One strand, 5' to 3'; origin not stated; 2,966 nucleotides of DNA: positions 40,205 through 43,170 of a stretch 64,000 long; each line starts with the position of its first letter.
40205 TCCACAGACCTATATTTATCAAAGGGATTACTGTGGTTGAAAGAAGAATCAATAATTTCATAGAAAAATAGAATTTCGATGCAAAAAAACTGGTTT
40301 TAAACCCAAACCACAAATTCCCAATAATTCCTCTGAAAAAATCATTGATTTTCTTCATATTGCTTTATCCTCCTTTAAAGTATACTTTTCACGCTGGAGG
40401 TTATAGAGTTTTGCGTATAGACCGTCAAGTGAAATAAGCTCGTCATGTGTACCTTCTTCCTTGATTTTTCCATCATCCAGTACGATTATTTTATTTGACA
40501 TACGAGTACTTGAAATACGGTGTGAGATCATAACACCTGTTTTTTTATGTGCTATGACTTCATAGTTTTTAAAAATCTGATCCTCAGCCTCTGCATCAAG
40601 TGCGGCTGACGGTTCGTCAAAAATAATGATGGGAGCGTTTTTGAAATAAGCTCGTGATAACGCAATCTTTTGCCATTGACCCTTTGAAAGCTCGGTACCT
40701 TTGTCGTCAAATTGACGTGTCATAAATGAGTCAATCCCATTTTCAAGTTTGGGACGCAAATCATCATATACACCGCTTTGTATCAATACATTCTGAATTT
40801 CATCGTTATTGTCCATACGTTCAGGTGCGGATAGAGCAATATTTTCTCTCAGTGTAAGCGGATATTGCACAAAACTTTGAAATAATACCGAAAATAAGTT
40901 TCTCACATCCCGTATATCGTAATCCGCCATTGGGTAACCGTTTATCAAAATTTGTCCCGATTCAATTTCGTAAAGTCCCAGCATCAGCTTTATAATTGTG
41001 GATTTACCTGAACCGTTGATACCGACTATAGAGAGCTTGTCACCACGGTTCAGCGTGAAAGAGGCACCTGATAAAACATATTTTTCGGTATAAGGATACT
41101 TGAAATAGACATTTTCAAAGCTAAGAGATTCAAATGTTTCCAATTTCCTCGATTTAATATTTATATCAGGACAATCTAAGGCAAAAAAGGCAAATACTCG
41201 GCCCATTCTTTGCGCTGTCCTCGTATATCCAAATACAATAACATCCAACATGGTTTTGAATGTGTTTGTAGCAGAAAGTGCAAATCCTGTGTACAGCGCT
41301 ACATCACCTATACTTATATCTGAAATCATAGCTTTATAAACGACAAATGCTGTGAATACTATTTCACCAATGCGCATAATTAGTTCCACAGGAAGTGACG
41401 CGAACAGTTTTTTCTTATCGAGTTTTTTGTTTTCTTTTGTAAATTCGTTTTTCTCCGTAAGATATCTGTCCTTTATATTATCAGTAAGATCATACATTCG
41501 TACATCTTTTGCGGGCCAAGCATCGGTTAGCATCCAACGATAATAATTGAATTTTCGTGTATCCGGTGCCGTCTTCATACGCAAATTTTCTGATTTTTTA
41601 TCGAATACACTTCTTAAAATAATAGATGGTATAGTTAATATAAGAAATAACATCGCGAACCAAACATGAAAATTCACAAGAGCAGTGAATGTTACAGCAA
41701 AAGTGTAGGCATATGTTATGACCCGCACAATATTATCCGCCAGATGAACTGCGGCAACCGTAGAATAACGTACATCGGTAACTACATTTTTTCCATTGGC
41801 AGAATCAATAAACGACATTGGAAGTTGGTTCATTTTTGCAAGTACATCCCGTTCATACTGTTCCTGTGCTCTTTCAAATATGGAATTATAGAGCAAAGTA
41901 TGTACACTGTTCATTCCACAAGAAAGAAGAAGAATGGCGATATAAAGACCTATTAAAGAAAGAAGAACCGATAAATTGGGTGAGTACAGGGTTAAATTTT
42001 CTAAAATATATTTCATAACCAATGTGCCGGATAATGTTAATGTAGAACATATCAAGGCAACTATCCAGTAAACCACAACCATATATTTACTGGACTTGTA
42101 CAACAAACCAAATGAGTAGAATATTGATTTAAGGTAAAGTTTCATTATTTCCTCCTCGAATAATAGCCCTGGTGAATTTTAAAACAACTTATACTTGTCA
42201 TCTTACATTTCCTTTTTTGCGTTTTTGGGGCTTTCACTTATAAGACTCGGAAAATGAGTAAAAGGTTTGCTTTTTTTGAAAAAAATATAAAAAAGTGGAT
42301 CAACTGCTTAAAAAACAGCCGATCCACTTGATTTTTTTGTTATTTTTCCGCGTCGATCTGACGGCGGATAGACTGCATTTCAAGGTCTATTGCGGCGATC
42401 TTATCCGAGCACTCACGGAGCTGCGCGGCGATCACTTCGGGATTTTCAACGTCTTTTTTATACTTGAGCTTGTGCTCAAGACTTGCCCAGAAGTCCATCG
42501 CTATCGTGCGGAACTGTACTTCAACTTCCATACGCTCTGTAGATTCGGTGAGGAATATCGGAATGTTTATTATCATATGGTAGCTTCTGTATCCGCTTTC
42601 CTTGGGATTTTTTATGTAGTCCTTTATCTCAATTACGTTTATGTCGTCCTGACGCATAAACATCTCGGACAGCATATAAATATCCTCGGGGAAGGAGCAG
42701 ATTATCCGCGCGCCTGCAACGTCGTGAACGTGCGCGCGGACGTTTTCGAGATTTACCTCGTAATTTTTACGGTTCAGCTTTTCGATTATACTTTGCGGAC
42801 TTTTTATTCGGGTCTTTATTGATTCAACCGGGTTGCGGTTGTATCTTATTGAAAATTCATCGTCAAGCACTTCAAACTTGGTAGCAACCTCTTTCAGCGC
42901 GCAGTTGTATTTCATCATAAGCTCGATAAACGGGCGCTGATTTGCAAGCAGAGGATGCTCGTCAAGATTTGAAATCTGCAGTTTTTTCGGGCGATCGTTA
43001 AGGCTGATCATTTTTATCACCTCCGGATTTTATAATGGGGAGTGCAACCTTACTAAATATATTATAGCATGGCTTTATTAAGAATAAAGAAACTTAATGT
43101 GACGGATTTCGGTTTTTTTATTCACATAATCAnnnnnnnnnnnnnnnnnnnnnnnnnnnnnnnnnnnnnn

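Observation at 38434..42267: AT-rich ABC-exporter gene pair bracketed by a direct duplication of the sigma-fusion gene's promoter, leader and start codon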

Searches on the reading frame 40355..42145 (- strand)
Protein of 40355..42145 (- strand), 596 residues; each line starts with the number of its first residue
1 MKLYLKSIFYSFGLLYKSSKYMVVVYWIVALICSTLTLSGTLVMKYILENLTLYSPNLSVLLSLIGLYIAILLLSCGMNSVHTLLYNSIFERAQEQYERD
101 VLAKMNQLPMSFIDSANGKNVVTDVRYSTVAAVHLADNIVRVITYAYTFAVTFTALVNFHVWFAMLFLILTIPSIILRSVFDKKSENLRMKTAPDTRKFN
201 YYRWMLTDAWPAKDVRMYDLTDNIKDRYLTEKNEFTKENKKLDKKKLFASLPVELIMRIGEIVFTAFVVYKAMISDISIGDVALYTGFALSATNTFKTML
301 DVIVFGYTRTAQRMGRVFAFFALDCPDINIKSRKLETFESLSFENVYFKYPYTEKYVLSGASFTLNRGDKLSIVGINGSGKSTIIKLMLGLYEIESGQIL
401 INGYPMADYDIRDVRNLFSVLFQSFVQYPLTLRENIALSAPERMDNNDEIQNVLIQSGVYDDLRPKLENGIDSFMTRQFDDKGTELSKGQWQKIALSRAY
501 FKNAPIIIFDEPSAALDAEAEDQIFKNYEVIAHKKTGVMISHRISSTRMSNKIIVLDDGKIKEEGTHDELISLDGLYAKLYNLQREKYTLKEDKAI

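Call 5: search_protein_families(library=pfam, proteins=[window:40355-42145:-])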
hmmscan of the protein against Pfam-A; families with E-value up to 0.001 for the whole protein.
window:40355-42145:- (596 aa): 4 families
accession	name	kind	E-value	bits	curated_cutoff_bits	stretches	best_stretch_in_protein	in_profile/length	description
PF00005.33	ABC_tran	-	2.2e-28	100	25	1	359-513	2-136/137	ABC transporter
PF00664.28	ABC_membrane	-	5.2e-08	33.3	28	1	26-289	4-267/274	ABC transporter transmembrane region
PF13304.12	AAA_21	-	0.00035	21.2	27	0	373-391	4-22/304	AAA domain, putative AbiEii toxin, Type IV TA system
PF02463.25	SMC_N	-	0.00094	19.1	40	0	450-543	123-198/220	RecF/RecN/SMC N terminal domain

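Call 11: find_encoding_contigs(protein=window:40355-42145:-, flank=10000, max_places=10)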
Protein window:40355-42145:- (596 aa): 1 contig read that carries it; 1 place shown.
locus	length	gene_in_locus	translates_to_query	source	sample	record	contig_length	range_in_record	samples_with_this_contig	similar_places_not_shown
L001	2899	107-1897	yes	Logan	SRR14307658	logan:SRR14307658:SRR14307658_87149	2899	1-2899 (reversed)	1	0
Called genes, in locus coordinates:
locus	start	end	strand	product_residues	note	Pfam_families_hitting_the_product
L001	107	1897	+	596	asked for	PF00664:ABC_membrane, PF00005:ABC_tran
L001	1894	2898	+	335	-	?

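Call 22: find_homologous_proteins(query=window:40355-42145:-)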
Query window:40355-42145:- (596 aa): 1662 proteins with E <= 0.001 among 8000 candidates; the best 120 are listed.
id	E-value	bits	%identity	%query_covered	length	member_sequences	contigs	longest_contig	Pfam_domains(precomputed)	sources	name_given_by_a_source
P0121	0.0e+0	1314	100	100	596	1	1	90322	PF00005.34,PF00664.29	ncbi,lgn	-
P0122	0.0e+0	1018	75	99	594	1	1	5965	PF00005.34,PF02463.26,PF13304.13,PF00664.29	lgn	-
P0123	1.2e-292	990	74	99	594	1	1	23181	PF00005.34,PF02463.26,PF13304.13,PF00664.29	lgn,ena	-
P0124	1.4e-288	976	75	96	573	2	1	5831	PF00005.34,PF02463.26,PF13304.13,PF00664.29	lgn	-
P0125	1.6e-259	880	68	99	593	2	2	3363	PF00005.34,PF13304.13,PF00664.29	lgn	-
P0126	1.4e-258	877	68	99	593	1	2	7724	PF00005.34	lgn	-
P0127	4.3e-257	872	68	99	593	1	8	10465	PF00005.34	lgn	-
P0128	3.4e-255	866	67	99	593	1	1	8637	PF00005.34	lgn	-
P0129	5.9e-253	859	65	99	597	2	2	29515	PF00005.34,PF02463.26,PF13304.13,PF00664.29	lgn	-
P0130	1.6e-251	854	65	99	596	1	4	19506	PF00005.34,PF00664.29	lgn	-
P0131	2.6e-251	853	66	99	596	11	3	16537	PF00005.34,PF02463.26,PF13304.13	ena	-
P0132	2.3e-250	850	65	99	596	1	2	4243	PF00005.34,PF13304.13,PF00664.29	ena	-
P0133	2.9e-250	850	65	99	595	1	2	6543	PF00005.34,PF02463.26,PF13304.13,PF00664.29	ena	-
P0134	4.0e-250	849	65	100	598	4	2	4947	PF00005.34,PF02463.26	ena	-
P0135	8.7e-250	848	65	99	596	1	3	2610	PF00005.34,PF02463.26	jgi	-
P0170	3.4e-241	820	75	81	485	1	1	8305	PF00005.34,PF02463.26,PF13304.13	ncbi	-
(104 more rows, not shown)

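Call 23: find_encoding_contigs(protein=P0123, flank=8000, max_places=3)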
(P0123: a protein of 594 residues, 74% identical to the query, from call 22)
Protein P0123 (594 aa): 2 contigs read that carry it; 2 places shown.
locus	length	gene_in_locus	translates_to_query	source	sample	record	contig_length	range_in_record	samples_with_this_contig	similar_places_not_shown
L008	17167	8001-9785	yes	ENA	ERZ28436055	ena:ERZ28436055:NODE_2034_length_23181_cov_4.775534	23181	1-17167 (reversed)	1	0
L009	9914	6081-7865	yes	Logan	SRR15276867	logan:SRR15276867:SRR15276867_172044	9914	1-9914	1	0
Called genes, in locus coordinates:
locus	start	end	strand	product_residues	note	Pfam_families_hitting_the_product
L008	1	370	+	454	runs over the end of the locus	-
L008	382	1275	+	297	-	-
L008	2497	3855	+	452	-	PF00501:AMP-binding, PF13193:AMP-binding_C (weak)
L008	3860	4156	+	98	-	PF00550:PP-binding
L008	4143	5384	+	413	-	PF00501:AMP-binding (weak)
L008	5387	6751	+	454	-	PF04055:Radical_SAM, PF13353:Fer4_12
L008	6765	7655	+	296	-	-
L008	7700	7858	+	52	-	-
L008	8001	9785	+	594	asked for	PF00664:ABC_membrane, PF00005:ABC_tran, PF02463:SMC_N (faint), PF13304:AAA_21 (faint)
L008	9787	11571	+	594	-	PF00664:ABC_membrane, PF00005:ABC_tran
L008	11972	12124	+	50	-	-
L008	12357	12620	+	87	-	-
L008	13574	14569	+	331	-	-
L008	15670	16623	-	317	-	PF00165:HTH_AraC (faint), PF12833:HTH_18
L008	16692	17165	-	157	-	?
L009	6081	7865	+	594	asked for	PF00664:ABC_membrane, PF00005:ABC_tran, PF02463:SMC_N (faint), PF13304:AAA_21 (faint)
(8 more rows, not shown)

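Call 24: find_encoding_contigs(protein=P0122, flank=8000, max_places=3)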
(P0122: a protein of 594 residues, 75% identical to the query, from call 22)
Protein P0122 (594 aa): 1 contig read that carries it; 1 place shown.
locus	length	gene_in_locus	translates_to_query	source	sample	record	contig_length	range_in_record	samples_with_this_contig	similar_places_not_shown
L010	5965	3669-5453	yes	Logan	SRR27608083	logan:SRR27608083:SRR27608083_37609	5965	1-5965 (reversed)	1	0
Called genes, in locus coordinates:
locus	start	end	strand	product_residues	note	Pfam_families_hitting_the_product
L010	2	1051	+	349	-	?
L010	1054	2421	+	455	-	PF04055:Radical_SAM, PF13353:Fer4_12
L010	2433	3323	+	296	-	-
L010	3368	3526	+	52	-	-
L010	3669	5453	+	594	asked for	PF00664:ABC_membrane, PF00005:ABC_tran, PF02463:SMC_N (faint), PF13304:AAA_21 (faint)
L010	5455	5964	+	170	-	?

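Call 25: find_encoding_contigs(protein=P0129, flank=8000, max_places=3)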
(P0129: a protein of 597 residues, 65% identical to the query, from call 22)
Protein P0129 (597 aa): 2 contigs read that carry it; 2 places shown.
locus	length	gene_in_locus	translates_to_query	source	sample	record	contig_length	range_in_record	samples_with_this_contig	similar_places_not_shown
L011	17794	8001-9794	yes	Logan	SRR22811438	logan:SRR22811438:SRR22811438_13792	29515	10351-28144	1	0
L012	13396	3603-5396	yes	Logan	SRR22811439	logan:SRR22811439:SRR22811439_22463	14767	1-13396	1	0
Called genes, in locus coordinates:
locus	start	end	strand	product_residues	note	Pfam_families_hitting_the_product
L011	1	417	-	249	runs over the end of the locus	PF16227:DUF4886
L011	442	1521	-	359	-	PF14607:GxDLY, PF14606:Lipase_GDSL_3, PF13472:Lipase_GDSL_2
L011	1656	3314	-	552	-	PF20957:GxGYxYP_N_2nd (faint), PF20958:GxGYxYP_N_3rd, PF14323:GxGYxYP_C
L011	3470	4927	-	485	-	PF01554:MatE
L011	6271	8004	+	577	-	PF13476:AAA_23 (faint), PF09818:ABC_ATPase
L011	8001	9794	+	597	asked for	PF00664:ABC_membrane, PF00005:ABC_tran, PF02463:SMC_N (faint), PF13304:AAA_21 (faint)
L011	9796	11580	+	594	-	PF00664:ABC_membrane, PF00005:ABC_tran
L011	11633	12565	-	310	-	-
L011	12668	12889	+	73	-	PF12728:HTH_17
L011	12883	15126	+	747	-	PF13148:DUF3987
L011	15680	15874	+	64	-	-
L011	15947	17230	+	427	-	PF00239:Resolvase, PF07508:Recombinase, PF13408:Zn_ribbon_recom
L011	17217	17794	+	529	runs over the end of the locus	PF00239:Resolvase, PF07508:Recombinase, PF13408:Zn_ribbon_recom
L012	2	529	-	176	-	?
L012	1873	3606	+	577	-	PF13476:AAA_23 (faint), PF09818:ABC_ATPase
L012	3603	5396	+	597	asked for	PF00664:ABC_membrane, PF00005:ABC_tran, PF02463:SMC_N (faint), PF13304:AAA_21 (faint)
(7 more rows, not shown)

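Call 45: search_protein_families(library=ncbifam, proteins=[window:40355-42145:-], max_evalue=0.001)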
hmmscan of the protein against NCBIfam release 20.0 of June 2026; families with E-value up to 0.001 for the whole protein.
window:40355-42145:- (596 aa): 182 families (the best 25 are shown)
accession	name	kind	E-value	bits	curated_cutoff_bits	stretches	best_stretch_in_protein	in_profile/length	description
TIGR02203.1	MsbA_lipidA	equivalog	2.1e-75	254.3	602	1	26-585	18-570/572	lipid A export permease/ATP-binding protein MsbA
TIGR01846.1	type_I_sec_HlyB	subfamily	6.3e-63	213.2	725.55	1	27-585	145-693/694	type I secretion system permease/ATPase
TIGR02204.1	MsbA_rel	hypoth_equivalog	3.7e-59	200.9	780.4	1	22-584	18-575/576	ABC transporter, permease/ATP-binding protein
NF008381.0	PRK11176.1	equivalog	5.6e-58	196.7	867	1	27-585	30-580/582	lipid A ABC transporter ATP-binding protein/permease MsbA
TIGR03375.1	type_I_sec_LssB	subfamily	8.9e-55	186.2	693.1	1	197-571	320-689/696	type I secretion system permease/ATPase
TIGR03796.1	NHLM_micro_ABC1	equivalog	3.9e-54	184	853.3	1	53-580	185-708/710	NHLP family bacteriocin export ABC transporter peptidase/permease/ATPase subunit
NF008364.0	PRK11160.1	equivalog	4.8e-54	183.9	630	1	141-582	136-573/575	heme ABC transporter ATP-binding protein/permease CydC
TIGR00958.1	3a01208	subfamily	3.1e-47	161.3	874.6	1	214-580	352-710/711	antigen peptide transporter 2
NF010178.0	PRK13657.1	equivalog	3.4e-47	161.2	733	1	275-584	268-570/588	glucan ABC transporter ATP-binding protein/ permease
TIGR02857.1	CydD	equivalog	9.1e-47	160.2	435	1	330-556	309-529/529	thiol reductant ABC exporter subunit CydD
TIGR01842.1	type_I_sec_PrtD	subfamily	1.6e-46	158.9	510.15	1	20-571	6-541/544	type I secretion system permease/ATPase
NF052233.1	CphA_assoc_ABC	equivalog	2.9e-46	158.2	880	1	58-590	222-749/766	cyanophycin metabolism-associated ABC transporter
TIGR01193.1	bacteriocin_ABC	subfamily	2e-44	152.2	523.85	1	12-582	147-707/708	peptide cleavage/export ABC transporter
NF000474.1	tet_ABC_46_A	exception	1.3e-42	146.1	1250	1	324-586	314-570/574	tetracycline efflux ABC transporter Tet(46) subunit A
NF008055.0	PRK10789.1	equivalog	2.3e-42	145.2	845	1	337-594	331-581/590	SmdA family multidrug ABC transporter permease/ATP-binding protein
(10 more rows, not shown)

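Call 56: search_solved_structures(query=window:40355-42145:-, max_evalue=1e-30)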
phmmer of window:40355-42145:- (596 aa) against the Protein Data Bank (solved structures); distinct sequences matched with E-value up to 1e-30: 195 (the best 60 are shown).
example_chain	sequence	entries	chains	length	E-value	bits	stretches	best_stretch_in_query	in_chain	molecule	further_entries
9ody_A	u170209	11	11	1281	3.3e-77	263.7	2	326-589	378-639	ATP-binding cassette, sub-family B (MDR/TAP), member 4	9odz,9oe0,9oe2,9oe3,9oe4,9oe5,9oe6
9oe1_A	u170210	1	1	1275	5e-77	263.1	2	326-589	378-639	ATP-binding cassette, sub-family B (MDR/TAP), member 4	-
7niu_A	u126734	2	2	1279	1e-73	252.2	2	334-585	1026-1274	Isoform 2 of Phosphatidylcholine translocator ABCB4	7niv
6s7p_A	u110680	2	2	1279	6.5e-73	249.5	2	334-585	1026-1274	Phosphatidylcholine translocator ABCB4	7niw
8gmg_A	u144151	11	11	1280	1.1e-72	248.8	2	339-585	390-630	ATP-dependent translocase ABCB1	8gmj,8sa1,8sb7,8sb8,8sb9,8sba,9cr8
6qex_A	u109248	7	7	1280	1.1e-72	248.8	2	339-585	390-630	Multidrug resistance protein 1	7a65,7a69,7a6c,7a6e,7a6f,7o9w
6fn1_A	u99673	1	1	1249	1.5e-72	248.4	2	334-584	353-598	Human-mouse chimeric ABCB1 (ABCBHM)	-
6fn4_A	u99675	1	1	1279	1.6e-72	248.3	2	334-584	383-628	Apo form of Human-mouse chimeric ABCB1 (ABCB1HM) in complex with Antigen binding fragment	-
8y6h_A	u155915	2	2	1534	1.6e-72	248.2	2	339-585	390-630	ATP-dependent translocase ABCB1,mNeonGreen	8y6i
8sa0_A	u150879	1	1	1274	2.1e-72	247.9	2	339-585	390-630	ATP-dependent translocase ABCB1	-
7zk4_A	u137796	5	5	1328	2.3e-72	247.7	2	334-584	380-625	ATP-dependent translocase ABCB1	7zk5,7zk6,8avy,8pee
4lsg_A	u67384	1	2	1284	2.6e-72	247.6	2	334-584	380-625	Multidrug resistance protein 1A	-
4ksb_A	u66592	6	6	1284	2.6e-72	247.5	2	334-584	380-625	Multidrug resistance protein 1A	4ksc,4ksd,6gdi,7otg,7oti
4q9h_A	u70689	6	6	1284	2.6e-72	247.5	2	334-584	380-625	Multidrug resistance protein 1A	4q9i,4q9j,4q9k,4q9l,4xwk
6ujt_A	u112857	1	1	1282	2.9e-72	247.4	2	333-584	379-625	ATP-dependent translocase ABCB1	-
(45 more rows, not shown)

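Call 78: find_encoding_contigs(protein=P0170, flank=8000, max_places=3)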
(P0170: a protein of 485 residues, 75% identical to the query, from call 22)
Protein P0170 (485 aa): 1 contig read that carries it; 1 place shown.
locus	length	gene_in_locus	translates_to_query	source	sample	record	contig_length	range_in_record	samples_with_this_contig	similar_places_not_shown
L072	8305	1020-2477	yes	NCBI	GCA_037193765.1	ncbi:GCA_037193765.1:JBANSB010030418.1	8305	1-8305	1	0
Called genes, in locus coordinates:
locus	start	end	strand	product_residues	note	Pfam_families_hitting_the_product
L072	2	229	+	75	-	?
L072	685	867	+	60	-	-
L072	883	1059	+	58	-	-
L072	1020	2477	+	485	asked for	PF00005:ABC_tran, PF02463:SMC_N (faint), PF13304:AAA_21 (faint)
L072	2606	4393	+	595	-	PF00664:ABC_membrane (faint), PF00005:ABC_tran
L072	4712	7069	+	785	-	-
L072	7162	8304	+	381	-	?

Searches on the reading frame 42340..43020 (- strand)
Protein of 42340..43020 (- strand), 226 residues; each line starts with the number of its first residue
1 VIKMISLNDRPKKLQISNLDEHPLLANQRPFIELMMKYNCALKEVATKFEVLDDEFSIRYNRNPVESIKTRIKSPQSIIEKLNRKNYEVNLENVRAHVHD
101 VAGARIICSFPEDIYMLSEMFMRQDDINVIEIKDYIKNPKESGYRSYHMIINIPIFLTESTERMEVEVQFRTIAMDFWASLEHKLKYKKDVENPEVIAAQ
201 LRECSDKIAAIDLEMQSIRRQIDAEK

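Call 5: search_protein_families(library=pfam, proteins=[window:42340-43020:-])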
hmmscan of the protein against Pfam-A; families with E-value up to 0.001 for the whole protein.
window:42340-43020:- (226 aa): 1 family
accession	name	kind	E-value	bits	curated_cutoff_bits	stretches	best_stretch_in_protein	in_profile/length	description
PF04607.23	RelA_SpoT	-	1.5e-32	112.6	27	1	70-190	1-111/113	Region found in RelA / SpoT proteins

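Call 45: search_protein_families(library=ncbifam, proteins=[window:42340-43020:-], max_evalue=0.001)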
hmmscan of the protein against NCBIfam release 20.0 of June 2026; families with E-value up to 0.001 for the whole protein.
window:42340-43020:- (226 aa): 3 families
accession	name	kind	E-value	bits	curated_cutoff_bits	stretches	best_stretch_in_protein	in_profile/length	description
NF053588.1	GTPPhKinYjbM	equivalog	2.8e-52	177.4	320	1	33-223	5-193/201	GTP diphosphokinase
TIGR00691.1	spoT_relA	subfamily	1.9e-12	46.3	499.2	1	67-181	207-308/687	RelA/SpoT family protein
NF008124.0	PRK10872.1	equivalog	0.00045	18.9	728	1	68-189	249-359/744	GTP diphosphokinase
